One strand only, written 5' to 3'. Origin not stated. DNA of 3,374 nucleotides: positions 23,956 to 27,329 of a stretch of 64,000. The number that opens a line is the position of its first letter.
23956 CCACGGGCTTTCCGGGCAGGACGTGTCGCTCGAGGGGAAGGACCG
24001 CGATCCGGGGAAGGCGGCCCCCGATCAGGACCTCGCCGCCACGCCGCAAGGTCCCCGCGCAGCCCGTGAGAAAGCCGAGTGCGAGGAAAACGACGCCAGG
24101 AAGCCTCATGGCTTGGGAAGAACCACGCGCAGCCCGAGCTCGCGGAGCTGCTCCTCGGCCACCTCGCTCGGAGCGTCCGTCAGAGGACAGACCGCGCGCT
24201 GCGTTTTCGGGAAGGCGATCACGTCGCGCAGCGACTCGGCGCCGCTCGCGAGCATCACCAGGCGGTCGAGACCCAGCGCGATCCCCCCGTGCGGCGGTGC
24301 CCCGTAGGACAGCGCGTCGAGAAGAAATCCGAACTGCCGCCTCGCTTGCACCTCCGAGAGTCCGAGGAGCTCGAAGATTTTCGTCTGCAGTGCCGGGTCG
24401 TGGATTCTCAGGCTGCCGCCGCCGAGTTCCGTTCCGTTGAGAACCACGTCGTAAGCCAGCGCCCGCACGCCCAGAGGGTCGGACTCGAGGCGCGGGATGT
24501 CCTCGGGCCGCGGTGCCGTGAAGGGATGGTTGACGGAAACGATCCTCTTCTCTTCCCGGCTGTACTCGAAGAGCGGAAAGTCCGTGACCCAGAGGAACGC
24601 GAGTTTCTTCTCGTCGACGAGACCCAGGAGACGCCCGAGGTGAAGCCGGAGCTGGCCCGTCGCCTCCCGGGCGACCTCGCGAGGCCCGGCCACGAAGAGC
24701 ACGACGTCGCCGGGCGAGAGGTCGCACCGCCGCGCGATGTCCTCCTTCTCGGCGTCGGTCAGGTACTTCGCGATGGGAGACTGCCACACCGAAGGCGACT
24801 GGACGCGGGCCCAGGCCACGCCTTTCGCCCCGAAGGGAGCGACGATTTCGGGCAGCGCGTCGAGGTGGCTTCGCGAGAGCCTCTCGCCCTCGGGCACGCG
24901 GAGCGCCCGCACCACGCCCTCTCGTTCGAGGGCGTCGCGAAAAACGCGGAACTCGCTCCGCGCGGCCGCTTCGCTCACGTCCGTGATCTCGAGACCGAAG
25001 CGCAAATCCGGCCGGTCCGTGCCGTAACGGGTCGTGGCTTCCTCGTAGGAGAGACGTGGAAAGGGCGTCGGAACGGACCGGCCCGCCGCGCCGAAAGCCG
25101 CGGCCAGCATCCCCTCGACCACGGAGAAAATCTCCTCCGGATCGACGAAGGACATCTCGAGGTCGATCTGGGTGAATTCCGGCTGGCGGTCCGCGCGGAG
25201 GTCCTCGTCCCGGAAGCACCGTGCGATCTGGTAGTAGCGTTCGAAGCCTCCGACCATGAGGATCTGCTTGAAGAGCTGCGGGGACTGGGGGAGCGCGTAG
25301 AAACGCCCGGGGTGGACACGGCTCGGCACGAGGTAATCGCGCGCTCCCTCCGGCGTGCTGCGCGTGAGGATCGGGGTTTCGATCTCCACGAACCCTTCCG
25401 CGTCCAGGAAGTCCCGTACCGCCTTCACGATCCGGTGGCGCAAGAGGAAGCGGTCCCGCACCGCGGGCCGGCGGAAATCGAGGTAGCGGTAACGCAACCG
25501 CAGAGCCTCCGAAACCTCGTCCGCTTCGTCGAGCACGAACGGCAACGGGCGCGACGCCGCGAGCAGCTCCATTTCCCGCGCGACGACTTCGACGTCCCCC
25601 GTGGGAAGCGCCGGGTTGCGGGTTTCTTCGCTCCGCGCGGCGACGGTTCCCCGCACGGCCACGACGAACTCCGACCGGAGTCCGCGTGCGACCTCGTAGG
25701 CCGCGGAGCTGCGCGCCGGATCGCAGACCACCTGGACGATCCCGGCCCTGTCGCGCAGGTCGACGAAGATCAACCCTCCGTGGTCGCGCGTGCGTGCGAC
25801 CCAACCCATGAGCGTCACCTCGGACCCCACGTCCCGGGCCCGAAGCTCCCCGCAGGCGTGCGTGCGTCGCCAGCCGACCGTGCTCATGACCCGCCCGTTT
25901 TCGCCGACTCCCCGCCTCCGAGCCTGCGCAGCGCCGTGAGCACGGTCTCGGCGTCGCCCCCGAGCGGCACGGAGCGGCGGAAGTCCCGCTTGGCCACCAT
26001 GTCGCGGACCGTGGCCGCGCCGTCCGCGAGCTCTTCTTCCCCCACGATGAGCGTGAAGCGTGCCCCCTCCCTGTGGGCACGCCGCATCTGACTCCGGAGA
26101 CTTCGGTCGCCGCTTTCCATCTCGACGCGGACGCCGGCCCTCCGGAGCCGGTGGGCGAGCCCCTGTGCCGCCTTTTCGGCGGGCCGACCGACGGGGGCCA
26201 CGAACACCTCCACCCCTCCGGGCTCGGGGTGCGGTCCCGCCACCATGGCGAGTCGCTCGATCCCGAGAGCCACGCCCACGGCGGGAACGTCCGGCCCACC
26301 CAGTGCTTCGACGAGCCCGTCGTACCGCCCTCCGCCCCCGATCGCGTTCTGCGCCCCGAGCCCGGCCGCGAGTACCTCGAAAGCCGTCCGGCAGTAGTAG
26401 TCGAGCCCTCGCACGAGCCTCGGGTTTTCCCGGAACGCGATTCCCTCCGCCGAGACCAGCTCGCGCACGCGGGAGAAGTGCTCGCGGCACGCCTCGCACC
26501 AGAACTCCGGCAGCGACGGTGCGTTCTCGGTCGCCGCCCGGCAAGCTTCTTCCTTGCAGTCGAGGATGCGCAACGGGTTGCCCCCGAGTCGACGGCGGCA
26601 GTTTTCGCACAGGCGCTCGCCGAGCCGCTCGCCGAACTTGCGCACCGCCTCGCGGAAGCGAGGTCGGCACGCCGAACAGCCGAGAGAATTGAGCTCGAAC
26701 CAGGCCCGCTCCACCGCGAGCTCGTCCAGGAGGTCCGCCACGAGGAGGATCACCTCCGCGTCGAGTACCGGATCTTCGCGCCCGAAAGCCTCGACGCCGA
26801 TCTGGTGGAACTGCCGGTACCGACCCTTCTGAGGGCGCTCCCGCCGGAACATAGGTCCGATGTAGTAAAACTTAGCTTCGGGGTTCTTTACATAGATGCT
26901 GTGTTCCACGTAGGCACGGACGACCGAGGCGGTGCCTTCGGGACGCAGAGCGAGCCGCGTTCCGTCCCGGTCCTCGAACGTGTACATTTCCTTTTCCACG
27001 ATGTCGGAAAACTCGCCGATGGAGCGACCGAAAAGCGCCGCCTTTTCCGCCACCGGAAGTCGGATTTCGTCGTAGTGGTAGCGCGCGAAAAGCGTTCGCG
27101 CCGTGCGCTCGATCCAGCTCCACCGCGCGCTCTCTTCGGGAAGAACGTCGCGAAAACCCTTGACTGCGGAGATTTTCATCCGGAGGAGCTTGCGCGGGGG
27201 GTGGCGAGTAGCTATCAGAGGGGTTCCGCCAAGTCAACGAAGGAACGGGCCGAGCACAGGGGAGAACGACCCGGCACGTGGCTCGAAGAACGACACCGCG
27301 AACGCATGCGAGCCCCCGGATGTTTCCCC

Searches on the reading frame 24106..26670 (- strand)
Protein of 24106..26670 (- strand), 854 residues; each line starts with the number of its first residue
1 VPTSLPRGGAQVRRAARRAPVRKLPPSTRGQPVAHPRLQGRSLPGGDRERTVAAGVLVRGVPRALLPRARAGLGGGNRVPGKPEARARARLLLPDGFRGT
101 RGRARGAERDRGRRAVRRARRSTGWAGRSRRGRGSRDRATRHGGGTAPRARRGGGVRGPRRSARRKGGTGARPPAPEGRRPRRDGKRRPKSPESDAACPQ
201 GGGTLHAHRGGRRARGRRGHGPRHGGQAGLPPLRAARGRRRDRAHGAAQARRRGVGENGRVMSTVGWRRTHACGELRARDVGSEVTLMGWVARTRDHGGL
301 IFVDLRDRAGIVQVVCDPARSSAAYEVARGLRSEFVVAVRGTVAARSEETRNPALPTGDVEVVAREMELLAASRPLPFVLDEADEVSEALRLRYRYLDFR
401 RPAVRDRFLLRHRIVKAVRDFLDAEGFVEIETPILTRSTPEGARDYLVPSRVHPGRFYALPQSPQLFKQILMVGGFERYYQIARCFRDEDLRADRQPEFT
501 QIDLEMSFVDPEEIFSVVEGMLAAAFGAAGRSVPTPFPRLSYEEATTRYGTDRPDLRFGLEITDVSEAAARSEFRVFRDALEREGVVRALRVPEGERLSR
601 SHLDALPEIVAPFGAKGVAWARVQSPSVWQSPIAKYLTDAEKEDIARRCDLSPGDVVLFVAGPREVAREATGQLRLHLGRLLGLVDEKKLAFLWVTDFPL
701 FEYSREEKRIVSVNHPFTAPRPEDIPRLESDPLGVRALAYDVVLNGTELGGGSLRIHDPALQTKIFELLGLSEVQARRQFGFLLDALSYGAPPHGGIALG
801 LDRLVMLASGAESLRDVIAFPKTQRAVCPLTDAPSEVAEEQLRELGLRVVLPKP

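Call 19: search_protein_families(library=pfam, max_evalue=0.01, proteins=[window:24106-26670:-])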
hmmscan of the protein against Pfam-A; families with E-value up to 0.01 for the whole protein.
window:24106-26670:- (854 aa): 3 families
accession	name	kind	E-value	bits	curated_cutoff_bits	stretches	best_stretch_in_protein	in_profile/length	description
PF00152.25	tRNA-synt_2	-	4.6e-119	397.5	25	1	388-824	2-308/308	tRNA synthetases class II (D, K and N)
PF02938.19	GAD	-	2.6e-22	79.3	23.4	1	577-670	1-94/95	GAD domain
PF01336.31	tRNA_anti-codon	-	1.2e-17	64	27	1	285-370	1-75/75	OB-fold nucleic acid binding domain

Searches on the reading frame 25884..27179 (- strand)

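Call 19: search_protein_families(library=pfam, max_evalue=0.01, proteins=[window:25884-27179:-])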
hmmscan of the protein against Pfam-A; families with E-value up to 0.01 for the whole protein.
window:25884-27179:- (431 aa): 5 families
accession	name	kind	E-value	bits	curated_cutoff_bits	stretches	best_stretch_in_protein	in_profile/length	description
PF13393.11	tRNA-synt_His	-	6.9e-43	147.5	25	1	8-310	1-308/308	Histidyl-tRNA synthetase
PF03129.25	HGTP_anticodon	-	2.7e-15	56.7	21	1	324-397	1-77/94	Anticodon binding domain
PF00587.30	tRNA-synt_2b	-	1.6e-14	54.8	29.3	1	66-309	1-170/179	tRNA synthetase class II core domain (G, H, P, S and T)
PF00408.26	PGM_PMM_IV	-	0.00067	20.1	23.1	1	38-92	1-51/68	Phosphoglucomutase/phosphomannomutase, C-terminal domain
PF00152.25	tRNA-synt_2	-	0.0096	15.5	25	0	103-131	93-121/308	tRNA synthetases class II (D, K and N)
